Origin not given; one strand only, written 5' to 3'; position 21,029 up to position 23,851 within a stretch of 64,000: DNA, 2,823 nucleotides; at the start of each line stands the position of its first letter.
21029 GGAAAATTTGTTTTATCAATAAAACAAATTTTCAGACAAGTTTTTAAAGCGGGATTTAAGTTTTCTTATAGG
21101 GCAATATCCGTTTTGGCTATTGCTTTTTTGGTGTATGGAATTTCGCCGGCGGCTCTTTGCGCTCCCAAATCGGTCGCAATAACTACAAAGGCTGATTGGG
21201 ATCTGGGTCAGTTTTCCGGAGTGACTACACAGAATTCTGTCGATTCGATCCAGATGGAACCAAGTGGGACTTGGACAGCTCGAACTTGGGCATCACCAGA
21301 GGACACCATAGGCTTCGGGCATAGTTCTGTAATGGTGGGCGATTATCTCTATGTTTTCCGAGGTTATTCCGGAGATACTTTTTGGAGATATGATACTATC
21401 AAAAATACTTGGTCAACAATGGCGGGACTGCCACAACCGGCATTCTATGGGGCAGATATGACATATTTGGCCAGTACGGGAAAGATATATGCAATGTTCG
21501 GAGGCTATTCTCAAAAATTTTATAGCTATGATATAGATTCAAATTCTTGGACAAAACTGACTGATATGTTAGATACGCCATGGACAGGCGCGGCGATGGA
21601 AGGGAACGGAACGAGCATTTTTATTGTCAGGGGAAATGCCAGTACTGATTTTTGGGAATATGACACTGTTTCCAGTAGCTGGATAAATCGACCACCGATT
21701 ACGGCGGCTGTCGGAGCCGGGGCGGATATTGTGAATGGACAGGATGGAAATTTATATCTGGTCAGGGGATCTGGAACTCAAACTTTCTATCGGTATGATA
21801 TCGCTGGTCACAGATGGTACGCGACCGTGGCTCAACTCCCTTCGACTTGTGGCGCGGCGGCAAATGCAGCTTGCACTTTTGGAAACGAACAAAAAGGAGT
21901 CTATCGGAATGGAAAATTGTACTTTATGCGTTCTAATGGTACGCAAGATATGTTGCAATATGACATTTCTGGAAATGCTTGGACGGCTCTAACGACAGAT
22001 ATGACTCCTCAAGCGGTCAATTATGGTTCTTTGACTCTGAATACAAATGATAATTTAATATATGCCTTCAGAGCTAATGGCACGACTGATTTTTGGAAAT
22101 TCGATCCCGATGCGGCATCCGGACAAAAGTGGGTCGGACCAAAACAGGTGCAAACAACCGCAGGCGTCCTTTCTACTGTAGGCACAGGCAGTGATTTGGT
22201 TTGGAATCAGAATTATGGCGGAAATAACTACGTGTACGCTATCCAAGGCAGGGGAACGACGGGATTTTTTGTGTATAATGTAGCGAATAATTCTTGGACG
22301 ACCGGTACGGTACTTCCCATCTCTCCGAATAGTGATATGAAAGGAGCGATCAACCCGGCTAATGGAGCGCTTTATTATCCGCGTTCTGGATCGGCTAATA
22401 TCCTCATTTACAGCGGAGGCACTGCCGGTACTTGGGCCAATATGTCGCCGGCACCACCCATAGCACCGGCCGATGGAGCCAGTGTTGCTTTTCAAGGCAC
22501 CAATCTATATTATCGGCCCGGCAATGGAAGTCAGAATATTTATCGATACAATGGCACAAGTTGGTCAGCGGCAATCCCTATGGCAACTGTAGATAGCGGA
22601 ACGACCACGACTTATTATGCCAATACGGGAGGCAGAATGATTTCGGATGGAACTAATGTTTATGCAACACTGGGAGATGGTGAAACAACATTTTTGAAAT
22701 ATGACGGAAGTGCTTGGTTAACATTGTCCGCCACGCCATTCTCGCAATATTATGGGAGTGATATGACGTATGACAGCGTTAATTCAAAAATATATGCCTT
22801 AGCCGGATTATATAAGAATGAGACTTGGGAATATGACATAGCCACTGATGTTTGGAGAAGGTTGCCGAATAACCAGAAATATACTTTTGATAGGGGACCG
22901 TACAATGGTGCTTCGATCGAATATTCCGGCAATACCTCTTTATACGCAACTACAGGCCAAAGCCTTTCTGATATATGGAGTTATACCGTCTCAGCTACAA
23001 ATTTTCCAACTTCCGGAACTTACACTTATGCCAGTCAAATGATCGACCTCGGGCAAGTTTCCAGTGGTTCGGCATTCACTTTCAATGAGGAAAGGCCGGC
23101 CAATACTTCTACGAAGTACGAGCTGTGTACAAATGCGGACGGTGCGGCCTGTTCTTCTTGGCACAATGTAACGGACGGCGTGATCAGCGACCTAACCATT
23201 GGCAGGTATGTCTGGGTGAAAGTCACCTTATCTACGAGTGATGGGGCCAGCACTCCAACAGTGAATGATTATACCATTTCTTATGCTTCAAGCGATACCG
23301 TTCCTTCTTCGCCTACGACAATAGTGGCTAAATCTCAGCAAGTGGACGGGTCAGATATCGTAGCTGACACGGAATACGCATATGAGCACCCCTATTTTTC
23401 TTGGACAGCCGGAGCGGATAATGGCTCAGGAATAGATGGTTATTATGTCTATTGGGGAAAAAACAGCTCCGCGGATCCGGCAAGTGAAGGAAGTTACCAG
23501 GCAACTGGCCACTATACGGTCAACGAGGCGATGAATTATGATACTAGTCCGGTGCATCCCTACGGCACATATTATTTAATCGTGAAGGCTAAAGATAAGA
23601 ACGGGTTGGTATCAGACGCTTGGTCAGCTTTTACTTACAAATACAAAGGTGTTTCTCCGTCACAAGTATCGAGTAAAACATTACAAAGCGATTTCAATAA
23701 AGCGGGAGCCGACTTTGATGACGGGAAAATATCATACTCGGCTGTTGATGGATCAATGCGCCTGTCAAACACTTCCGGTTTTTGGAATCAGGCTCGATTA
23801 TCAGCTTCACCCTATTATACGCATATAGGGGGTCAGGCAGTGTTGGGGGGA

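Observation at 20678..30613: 2594-aa Kelch-propeller/FN3 giant surface protein in an operon with a MacB-type ABC ATPase and FtsX-like permease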

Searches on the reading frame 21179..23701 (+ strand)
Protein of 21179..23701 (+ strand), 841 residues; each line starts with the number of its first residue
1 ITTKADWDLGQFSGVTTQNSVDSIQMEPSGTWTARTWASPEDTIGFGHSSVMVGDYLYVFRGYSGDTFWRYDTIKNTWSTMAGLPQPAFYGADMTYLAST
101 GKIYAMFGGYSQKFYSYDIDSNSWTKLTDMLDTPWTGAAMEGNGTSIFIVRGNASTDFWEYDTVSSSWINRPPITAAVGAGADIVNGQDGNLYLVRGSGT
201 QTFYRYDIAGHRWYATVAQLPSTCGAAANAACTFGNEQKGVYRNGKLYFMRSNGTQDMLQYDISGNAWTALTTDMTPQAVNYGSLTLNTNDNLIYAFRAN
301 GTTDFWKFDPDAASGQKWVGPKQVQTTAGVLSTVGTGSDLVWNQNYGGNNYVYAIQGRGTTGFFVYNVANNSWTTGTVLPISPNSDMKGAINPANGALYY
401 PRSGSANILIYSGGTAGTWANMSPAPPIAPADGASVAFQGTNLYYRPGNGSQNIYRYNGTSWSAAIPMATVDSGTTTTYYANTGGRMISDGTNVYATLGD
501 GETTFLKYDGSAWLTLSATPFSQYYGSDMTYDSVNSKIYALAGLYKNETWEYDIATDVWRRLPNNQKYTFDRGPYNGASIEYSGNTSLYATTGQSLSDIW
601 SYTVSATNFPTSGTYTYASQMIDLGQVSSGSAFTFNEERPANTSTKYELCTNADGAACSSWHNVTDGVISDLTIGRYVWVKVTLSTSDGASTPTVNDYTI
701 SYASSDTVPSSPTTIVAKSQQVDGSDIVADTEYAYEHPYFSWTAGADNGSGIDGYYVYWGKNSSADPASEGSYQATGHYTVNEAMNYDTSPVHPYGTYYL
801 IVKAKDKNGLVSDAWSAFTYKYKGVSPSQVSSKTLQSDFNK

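Call 56: predict_structure(alignment_id=A5)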
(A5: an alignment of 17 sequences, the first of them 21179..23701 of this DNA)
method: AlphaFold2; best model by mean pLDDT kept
length: 841 residues; sequences in the alignment: 17
mean_pLDDT: 84.3   pTM: 0.70
mean pLDDT of the five models: 84.3, 83.8, 82.0, 80.7, 78.4
residues with pLDDT >= 90: 337; 70-90: 419; 50-70: 47; < 50: 38
segments of 3 or more residues with pLDDT < 50: 1-4, 6-21, 826-841
pLDDT, mean of each block of 10 residues (from residue 1): 46 37 71 82 90 94 92 85 93 93 93 94 95 93 94 94 93 91 94 90 92 83 66 87 94 87 91 83 92 92 90 84 86 92 84 92 91 89 90 88 85 81 86 92 92 91 91 87 93 93 91 91 91 91 85 88 64 82 88 88 80 78 68 83 89 77 77 77 85 81 72 86 85 86 76 87 87 88 74 77 82 80 57 40 34
secondary structure, 60 per line:
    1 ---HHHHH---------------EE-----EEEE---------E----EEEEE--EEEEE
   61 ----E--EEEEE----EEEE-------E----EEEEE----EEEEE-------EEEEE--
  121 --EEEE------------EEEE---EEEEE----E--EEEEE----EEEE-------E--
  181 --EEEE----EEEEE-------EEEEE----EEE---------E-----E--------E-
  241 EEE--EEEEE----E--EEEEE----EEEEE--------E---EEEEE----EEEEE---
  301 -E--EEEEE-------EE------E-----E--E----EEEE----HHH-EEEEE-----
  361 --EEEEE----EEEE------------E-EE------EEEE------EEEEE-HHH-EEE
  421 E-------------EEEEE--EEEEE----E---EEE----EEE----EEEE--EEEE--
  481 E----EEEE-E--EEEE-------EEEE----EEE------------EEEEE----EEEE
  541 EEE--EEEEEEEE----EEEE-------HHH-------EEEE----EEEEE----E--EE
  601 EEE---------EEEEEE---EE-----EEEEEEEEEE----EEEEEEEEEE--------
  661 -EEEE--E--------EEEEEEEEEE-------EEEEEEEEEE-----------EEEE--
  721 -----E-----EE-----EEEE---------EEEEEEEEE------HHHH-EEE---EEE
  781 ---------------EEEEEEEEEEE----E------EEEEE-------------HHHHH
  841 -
elements in order (helices of 4 or more, strands of 3 or more residues): H4-8 E31-34 E49-53 E56-60 E68-72 E77-80 E93-97 E102-106 E114-118 E123-126 E139-142 E146-150 E158-162 E167-170 E183-186 E191-195 E203-207 E212-214 E241-243 E246-250 E258-262 E267-271 E284-288 E293-297 E305-309 E339-342 E351-355 E363-367 E372-375 E398-401 E408-412 E418-421 E435-439 E442-446 E455-457 E462-464 E469-472 E475-478 E486-489 E494-497 E505-508 E513-515 E528-532 E537-543 E546-553 E558-561 E579-582 E587-591 E599-603 E613-618 E629-638 E643-652 E662-665 E677-686 E694-703 E715-718 E739-742 E752-760 H767-770 E772-774 E778-780 E796-806 E818-822 H836-840

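Call 58: fold_search(model_id=the predicted structure, library=pdb)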
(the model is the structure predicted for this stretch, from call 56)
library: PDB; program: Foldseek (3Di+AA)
matches with E <= 10: 1788; with E <= 0.001: 1291
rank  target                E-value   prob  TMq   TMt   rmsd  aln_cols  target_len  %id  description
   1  4a2m_A                4.6e-16  1.00  0.38  0.42  17.2       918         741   10  Structure of the periplasmic domain of the heparin and heparan sulphate sensing hybrid two component system BT4663 in  (released 2012-05-02)
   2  4a2m_B                5.0e-16  1.00  0.34  0.37  18.8       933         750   10  Structure of the periplasmic domain of the heparin and heparan sulphate sensing hybrid two component system BT4663 in  (released 2012-05-02)
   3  4a2m_C                8.7e-16  1.00  0.36  0.39  19.1       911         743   11  Structure of the periplasmic domain of the heparin and heparan sulphate sensing hybrid two component system BT4663 in  (released 2012-05-02)
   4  4a2m_D                1.0e-15  1.00  0.36  0.39  18.8       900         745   11  Structure of the periplasmic domain of the heparin and heparan sulphate sensing hybrid two component system BT4663 in  (released 2012-05-02)
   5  4a2l_A                7.9e-15  1.00  0.32  0.35  17.8       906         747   10  Structure of the periplasmic domain of the heparin and heparan sulphate sensing hybrid two component system BT4663 in  (released 2012-05-02)
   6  3va6_B                6.6e-14  1.00  0.22  0.25  23.7       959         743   10  Crystal Structure of the extracellular domain of the putative hybrid two component system BT4673 from B. thetaiotaomic (released 2012-06-13)
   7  3va6_A                1.7e-13  1.00  0.22  0.25  23.6       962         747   11  Crystal Structure of the extracellular domain of the putative hybrid two component system BT4673 from B. thetaiotaomic (released 2012-06-13)
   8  8ffe_A                2.0e-13  1.00  0.23  0.31  20.2       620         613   12  Crystal structure of LRP6 E1E2 domains bound to YW210.09 Fab and engineered XWnt8 peptide (released 2023-03-08)
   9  7mqa_LT               2.1e-13  1.00  0.28  0.28  13.1       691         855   10  Cryo-EM structure of the human SSU processome, state post-A1 (released 2021-09-22)
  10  8s9p_B                3.0e-13  1.00  0.23  0.21  19.6       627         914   11  1:1:1 agrin/LRP4/MuSK complex (released 2023-05-17)
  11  5gje_A                4.8e-13  1.00  0.24  0.32  22.7       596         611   13  Three-dimensional reconstruction of human LRP6 ectodomain complexed with Dkk1 (released 2017-01-18)
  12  4dg6_A                4.8e-13  1.00  0.24  0.31  22.7       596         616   13  Crystal structure of domains 1 and 2 of LRP6 (released 2012-06-13)
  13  9e78_0L               4.8e-13  1.00  0.23  0.29  14.8       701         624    9  48-nm repeat of the Leishmania tarentolae doublet microtubule (released 2025-03-12)
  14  6u42_5L               5.7e-13  1.00  0.28  0.35  12.9       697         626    9  Natively decorated ciliary doublet microtubule (released 2019-11-13)
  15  7mq8_LQ               7.2e-13  1.00  0.23  0.23  21.8       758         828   10  Cryo-EM structure of the human SSU processome, state pre-A1 (released 2021-09-22)
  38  5yy8                  3.1e-12  1.00  0.28  0.79   3.1       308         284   18  Crystal structure of the Kelch domain of human NS1-BP (released 2018-03-14)
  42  8pju                  4.0e-12  1.00  0.26  0.80   2.3       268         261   20  Crystal structure of the computationally designed SAKe6DEtal protein (released 2024-07-10)
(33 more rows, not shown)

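Call 82: search_protein_representatives(protein=window:21179-23701:+)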
Query: 841 residues. Proteins with E-value up to 0.001 (for the whole library): 2254; up to 1e-10: 915; up to 1e-30: 165. The best 150 are listed.
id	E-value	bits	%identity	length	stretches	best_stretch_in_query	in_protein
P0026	1.3e-264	897.4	40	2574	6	1-840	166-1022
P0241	5.3e-217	739.8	38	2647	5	1-831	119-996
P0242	6.3e-206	703.2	58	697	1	1-574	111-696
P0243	2.0e-202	691.6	37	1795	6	2-840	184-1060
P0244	3.0e-189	648.1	35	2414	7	1-839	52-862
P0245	2.5e-169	582.1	36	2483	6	2-839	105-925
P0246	1.4e-163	563.1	35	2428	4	1-828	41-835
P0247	3.1e-162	558.7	36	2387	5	2-839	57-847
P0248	1.8e-157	542.9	36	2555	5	2-840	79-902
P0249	2.0e-156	539.4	33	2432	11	481-831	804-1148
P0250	1.6e-149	516.6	32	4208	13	41-343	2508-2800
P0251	2.3e-147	509.5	35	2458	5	1-840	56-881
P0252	4.4e-147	508.6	37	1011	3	25-840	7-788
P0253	5.3e-147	508.3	36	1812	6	1-840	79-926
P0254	1.9e-136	473.3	34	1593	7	481-839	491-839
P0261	2.8e-125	436.4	33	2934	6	1-829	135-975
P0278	4.0e-88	313.5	33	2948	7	431-828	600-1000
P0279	8.5e-86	305.8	29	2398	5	6-829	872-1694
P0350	2.0e-48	182.2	32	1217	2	1-840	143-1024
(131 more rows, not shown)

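Call 83: find_encoding_contigs(protein=P0250, flank=6000, max_places=1)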
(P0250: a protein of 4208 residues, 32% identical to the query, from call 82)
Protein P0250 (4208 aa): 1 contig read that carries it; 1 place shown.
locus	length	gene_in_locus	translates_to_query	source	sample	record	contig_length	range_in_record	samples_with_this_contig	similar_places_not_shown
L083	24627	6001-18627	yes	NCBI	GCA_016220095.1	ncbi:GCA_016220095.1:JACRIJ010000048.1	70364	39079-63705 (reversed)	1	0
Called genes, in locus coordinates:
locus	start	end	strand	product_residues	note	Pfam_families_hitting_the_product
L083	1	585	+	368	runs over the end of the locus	-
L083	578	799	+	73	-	-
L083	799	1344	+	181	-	-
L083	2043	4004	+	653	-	PF00158:Sigma54_activat, PF01078:Mg_chelatase (weak), PF14532:Sigma54_activ_2, PF07724:AAA_2 (weak), PF07728:AAA_5 (weak), PF25601:AAA_lid_14, PF02954:HTH_8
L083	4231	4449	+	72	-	-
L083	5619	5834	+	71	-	-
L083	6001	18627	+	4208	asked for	PF01833:TIG, PF01833:TIG, PF24681:Kelch_KLHDC2_KLHL20_DRC7 (weak), PF01833:TIG, PF01833:TIG, PF01833:TIG, PF22352:K319L-like_PKD, PF22352:K319L-like_PKD, +9 more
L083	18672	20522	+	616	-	PF02985:HEAT (faint), PF13513:HEAT_EZ (faint), PF03130:HEAT_PBS (faint), PF14668:RICTOR_V (faint), PF13646:HEAT_2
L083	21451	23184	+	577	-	PF00587:tRNA-synt_2b, PF04073:tRNA_edit, PF03129:HGTP_anticodon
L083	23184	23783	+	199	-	-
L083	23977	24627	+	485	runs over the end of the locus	PF00478:IMPDH, PF00571:CBS, PF00977:His_biosynth (weak), PF03060:NMO, PF01070:FMN_dh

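Call 84: find_encoding_contigs(protein=P0350, flank=6000, max_places=1)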
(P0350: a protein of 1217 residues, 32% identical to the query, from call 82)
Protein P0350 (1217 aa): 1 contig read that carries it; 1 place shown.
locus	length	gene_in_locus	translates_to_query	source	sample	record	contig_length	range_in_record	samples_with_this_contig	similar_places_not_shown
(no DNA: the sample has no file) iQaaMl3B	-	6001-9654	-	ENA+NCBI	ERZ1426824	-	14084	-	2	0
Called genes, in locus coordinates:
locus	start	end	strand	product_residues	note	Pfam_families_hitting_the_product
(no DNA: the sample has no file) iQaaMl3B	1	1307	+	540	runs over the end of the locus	PF13229:Beta_helix (weak)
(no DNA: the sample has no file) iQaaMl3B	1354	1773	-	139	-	PF10517:DM13 (weak)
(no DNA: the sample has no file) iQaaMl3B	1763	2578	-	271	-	PF13529:Peptidase_C39_2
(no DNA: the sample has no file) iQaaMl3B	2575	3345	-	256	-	PF02535:Zip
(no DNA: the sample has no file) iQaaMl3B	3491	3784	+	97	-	PF00216:Bac_DNA_binding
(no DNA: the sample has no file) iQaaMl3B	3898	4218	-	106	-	PF00076:RRM_1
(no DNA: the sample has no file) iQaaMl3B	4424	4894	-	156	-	PF00293:NUDIX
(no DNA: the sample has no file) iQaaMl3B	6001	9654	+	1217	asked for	PF01344:Kelch_1 (faint), PF07646:Kelch_2 (faint), PF13964:Beta-prop_Calicin (faint)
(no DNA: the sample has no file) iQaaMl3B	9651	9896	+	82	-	?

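Call 85: find_encoding_contigs(protein=P0279, flank=6000, max_places=1)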
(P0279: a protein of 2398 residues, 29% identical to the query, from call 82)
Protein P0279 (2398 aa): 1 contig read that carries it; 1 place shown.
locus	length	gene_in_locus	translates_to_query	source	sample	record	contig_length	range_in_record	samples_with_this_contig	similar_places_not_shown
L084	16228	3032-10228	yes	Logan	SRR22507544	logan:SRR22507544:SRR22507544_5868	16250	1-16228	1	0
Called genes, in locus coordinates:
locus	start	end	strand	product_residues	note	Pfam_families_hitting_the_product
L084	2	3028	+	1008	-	?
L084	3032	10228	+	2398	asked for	PF01344:Kelch_1 (faint), PF07646:Kelch_2 (faint), PF24996:NANM (faint), PF00041:fn3 (faint), PF25059:FN3_DSCAM-DSCAML_C (faint), PF13964:Beta-prop_Calicin, PF16656:Pur_ac_phosph_N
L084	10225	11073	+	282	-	PF00005:ABC_tran, PF13304:AAA_21 (weak)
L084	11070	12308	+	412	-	PF12704:MacB_PCD, PF02687:FtsX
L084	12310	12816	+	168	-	-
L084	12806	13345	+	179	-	PF00213:OSCP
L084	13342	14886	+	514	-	PF00006:ATP-synt_ab, PF00306:ATP-synt_ab_C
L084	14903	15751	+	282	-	PF00231:ATP-synt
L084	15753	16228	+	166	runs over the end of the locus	?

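Call 86: find_encoding_contigs(protein=P0261, flank=6000, max_places=1)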
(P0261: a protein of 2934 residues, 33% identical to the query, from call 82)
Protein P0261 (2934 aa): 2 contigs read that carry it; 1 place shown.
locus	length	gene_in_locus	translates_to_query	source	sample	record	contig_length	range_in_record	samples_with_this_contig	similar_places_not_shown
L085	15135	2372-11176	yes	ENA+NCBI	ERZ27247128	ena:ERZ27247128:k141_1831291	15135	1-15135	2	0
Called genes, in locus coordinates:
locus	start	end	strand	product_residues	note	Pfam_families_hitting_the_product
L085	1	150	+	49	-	?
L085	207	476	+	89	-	-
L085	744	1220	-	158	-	PF01988:VIT1 (faint)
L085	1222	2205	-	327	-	PF13354:Beta-lactamase2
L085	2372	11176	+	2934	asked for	PF01344:Kelch_1 (faint), PF13415:Beta-prop_FBX42 (faint), PF00041:fn3 (faint), PF25059:FN3_DSCAM-DSCAML_C (faint), PF16655:PhoD_N (faint), PF23376:Fn3_VIN3 (faint), PF16656:Pur_ac_phosph_N (weak)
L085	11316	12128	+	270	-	PF02463:SMC_N, PF13166:AAA_13 (faint), PF00005:ABC_tran, PF13304:AAA_21 (faint)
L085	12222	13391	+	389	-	PF12704:MacB_PCD, PF02687:FtsX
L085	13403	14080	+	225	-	PF18306:LDcluster4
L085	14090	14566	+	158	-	-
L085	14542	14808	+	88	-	PF00512:HisKA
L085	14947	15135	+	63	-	?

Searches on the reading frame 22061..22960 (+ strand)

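Call 28: search_protein_families(library=pfam, proteins=[window:22061-22960:+], max_evalue=0.1)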
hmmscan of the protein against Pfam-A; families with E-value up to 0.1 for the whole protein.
window:22061-22960:+ (300 aa): 5 families
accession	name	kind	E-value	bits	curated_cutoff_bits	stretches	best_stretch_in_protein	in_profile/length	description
PF13964.12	Kelch_6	-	1.3e-06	28.6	25.3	1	236-270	6-45/50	Kelch motif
PF01344.31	Kelch_1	-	3e-05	23.9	20.1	1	239-271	9-45/46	Kelch motif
PF07646.21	Kelch_2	-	0.00042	20.6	21.3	1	235-269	5-45/48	Kelch motif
PF13415.12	Kelch_3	-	0.013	16.1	22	0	252-269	17-34/48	Galactose oxidase, central domain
PF13418.12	Kelch_4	-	0.02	15.3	21.6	0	253-270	29-46/49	Galactose oxidase, central domain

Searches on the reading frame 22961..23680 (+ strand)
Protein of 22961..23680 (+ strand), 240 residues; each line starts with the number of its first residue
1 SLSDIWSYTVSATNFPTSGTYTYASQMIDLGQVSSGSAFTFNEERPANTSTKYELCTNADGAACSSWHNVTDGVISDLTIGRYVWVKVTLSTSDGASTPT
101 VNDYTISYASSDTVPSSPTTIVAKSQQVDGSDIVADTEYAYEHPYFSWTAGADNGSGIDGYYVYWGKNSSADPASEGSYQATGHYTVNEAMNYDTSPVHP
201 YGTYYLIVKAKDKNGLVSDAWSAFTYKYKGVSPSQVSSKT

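Call 28: search_protein_families(library=pfam, proteins=[window:22961-23680:+], max_evalue=0.1)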
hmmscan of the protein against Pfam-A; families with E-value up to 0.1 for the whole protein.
window:22961-23680:+ (240 aa): 2 families
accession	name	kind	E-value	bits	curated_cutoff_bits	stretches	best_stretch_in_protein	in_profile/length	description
PF24058.1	DUF7359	-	0.005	17.1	27.5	1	102-187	6-82/123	Domain of unknown function (DUF7359)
PF25788.1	Ig_Rha78A_N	-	0.0067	17.1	27.4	1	141-223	17-95/105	Rha78A-like, N-terminal immunoglobulin domain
